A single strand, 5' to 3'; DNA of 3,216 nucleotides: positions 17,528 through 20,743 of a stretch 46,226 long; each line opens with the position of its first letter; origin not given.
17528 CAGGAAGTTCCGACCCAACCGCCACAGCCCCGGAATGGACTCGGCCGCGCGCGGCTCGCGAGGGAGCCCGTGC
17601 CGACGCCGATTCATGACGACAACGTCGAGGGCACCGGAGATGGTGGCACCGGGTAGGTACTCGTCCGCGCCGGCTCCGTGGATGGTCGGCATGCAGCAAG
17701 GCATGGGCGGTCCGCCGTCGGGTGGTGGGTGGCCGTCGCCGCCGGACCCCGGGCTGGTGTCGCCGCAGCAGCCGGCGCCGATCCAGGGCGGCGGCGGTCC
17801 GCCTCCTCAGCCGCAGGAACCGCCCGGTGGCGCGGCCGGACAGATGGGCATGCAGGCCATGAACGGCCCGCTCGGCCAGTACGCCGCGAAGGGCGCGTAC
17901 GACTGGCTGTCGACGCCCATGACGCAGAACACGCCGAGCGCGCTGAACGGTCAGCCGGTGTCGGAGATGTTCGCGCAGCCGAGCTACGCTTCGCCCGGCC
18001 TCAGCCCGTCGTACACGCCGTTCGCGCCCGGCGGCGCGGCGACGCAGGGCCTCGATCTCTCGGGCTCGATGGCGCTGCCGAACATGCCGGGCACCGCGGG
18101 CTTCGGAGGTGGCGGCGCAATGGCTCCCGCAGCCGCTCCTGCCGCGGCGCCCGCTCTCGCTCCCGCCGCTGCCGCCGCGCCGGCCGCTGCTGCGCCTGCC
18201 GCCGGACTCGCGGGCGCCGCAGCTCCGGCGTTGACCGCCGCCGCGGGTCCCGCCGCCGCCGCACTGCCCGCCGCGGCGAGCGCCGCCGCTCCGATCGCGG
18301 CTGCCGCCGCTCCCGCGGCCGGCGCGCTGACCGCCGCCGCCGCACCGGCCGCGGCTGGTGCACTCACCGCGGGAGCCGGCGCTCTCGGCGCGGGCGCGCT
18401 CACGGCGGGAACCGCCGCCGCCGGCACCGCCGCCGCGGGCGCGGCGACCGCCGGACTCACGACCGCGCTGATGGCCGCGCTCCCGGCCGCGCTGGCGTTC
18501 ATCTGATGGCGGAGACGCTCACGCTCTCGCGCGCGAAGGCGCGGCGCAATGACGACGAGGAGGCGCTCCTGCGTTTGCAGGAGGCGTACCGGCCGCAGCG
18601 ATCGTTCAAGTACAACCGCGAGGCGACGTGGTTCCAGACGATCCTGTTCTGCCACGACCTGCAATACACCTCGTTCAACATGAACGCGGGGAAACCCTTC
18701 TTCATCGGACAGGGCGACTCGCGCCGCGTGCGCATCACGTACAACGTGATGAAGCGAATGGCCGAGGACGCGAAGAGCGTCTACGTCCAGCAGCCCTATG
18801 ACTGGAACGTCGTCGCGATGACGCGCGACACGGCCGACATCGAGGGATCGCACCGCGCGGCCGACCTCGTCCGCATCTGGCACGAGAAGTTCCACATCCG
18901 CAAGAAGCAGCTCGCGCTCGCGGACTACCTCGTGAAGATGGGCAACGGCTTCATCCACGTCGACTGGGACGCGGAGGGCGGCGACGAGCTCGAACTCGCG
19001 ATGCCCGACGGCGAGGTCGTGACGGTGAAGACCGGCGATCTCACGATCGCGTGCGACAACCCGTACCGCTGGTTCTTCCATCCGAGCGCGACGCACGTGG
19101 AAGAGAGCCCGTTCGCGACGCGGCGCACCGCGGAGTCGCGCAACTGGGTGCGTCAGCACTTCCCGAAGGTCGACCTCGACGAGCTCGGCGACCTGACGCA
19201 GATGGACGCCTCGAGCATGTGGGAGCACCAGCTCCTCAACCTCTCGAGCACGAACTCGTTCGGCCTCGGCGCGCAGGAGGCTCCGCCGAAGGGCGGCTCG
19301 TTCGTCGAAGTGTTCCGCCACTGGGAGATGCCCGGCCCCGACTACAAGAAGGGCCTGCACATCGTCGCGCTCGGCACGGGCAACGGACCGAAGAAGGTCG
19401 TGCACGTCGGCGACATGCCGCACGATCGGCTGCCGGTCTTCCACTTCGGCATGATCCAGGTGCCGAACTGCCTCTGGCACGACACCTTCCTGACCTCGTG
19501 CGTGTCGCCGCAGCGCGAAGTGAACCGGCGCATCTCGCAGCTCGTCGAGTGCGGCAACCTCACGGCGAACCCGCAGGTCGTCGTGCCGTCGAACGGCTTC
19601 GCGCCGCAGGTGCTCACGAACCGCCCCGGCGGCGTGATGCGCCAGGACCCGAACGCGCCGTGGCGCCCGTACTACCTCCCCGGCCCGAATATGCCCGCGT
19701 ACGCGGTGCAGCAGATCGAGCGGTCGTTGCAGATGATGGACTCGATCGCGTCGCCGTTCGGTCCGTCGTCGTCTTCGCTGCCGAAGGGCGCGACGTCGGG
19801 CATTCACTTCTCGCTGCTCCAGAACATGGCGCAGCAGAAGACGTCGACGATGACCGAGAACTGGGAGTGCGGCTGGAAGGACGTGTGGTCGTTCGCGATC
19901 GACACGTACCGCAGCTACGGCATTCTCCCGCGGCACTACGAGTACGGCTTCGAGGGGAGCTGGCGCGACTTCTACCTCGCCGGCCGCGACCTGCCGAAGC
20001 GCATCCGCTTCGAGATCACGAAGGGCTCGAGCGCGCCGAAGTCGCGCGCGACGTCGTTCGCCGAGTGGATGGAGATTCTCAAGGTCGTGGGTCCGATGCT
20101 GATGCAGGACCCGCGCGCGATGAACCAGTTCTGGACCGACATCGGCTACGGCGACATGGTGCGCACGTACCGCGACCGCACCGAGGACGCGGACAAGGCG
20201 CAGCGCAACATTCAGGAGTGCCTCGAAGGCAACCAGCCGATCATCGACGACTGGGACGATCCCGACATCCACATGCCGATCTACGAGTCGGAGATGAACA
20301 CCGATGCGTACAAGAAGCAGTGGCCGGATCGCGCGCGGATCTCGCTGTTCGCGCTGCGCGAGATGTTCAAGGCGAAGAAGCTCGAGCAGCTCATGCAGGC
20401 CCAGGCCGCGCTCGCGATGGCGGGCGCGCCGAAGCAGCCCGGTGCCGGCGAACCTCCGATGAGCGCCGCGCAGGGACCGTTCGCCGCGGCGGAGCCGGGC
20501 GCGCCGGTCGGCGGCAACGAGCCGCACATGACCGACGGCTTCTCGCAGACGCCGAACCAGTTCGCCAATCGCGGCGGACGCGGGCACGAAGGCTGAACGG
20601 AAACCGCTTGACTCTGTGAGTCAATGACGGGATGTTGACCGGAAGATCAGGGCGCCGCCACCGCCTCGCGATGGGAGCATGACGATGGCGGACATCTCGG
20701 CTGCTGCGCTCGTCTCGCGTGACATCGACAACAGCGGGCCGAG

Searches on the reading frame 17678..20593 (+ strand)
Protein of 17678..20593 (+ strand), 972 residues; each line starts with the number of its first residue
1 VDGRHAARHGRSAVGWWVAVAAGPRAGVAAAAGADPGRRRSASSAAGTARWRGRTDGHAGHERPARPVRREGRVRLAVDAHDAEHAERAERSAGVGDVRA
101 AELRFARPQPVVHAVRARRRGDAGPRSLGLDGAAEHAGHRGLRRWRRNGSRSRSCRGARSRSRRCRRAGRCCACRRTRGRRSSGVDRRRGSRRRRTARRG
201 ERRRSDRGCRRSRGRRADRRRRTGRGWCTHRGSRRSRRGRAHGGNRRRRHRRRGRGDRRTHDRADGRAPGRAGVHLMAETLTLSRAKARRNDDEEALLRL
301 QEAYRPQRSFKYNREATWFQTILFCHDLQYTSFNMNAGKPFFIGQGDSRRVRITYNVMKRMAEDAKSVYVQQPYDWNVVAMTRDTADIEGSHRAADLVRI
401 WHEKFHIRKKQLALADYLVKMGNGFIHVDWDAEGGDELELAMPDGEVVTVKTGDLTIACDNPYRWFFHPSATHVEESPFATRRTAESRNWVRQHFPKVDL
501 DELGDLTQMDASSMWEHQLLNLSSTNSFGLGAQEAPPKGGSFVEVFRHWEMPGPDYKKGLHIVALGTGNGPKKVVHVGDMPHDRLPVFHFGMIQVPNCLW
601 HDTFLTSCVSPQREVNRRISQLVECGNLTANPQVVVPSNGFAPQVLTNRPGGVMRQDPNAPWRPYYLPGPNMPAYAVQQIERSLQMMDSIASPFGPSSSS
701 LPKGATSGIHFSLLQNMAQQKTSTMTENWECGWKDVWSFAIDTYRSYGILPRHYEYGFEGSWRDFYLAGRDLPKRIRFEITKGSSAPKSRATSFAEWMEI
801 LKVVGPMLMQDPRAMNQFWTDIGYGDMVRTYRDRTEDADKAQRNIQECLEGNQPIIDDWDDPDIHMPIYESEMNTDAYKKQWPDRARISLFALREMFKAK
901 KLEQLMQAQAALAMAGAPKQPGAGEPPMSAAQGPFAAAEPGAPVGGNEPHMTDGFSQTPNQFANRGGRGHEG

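Call 6: search_protein_families(library=phrogs, proteins=[window:17678-20593:+], max_evalue=0.001)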
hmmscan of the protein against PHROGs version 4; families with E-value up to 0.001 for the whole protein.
window:17678-20593:+ (972 aa): 2 families
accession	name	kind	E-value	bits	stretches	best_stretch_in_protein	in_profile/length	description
phrog_156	-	head and packaging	3.7e-12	46.5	1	609-806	318-534/681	portal protein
phrog_332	-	connector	1.4e-05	24.6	1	562-694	241-375/560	head-tail adaptor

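Call 7: search_protein_families(library=pfam, proteins=[window:17678-20593:+], max_evalue=0.01)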
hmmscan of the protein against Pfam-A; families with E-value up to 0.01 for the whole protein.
window:17678-20593:+ (972 aa): 1 family
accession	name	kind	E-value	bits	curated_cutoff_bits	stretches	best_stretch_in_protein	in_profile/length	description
PF23899.1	SU10_portal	-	2.7e-07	29.9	30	1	439-806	174-531/593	Phage SU10 portal protein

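Call 102: search_solved_structures(query=window:17678-20593:+, max_evalue=1)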
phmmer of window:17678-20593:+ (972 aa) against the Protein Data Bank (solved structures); distinct sequences matched with E-value up to 1: 0.
